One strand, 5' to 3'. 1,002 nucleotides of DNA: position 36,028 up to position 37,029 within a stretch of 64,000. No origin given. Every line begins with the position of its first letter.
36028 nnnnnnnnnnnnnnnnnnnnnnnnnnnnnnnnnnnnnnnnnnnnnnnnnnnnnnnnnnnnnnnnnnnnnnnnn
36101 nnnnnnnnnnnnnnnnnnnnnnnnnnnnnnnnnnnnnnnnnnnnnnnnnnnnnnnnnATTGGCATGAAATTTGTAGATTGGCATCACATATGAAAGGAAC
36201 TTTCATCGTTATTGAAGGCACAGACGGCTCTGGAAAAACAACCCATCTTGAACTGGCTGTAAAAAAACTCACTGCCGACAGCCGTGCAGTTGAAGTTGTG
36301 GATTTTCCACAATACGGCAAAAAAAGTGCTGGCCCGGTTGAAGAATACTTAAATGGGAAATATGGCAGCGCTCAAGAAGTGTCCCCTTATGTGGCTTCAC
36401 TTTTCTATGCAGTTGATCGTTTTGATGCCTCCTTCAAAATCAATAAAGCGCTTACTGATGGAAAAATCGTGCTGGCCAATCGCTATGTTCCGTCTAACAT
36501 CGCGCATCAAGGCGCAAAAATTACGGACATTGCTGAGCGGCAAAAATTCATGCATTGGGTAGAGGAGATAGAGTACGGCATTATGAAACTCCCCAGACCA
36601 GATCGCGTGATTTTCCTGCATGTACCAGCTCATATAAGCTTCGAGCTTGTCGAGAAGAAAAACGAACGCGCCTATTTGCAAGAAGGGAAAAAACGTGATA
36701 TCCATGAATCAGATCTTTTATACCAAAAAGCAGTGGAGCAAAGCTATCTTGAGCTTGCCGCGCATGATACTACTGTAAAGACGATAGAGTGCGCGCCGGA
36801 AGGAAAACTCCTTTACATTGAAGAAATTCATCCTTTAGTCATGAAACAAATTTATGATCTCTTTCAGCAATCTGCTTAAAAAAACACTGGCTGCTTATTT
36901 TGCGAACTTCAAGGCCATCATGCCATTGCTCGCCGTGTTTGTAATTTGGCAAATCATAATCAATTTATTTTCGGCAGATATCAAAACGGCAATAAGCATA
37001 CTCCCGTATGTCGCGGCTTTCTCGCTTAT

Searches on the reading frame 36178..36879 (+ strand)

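Call 73: search_protein_families(library=pfam, proteins=[window:36178-36879:+], max_evalue=0.001)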
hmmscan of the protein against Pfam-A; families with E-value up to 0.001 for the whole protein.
window:36178-36879:+ (233 aa): 2 families
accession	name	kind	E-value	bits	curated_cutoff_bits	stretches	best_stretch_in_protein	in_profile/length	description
PF02223.23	Thymidylate_kin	-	9.7e-25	87.8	27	1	12-206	1-175/185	Thymidylate kinase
PF01712.25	dNK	-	3.9e-05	23.9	27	1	10-223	1-196/203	Deoxynucleoside kinase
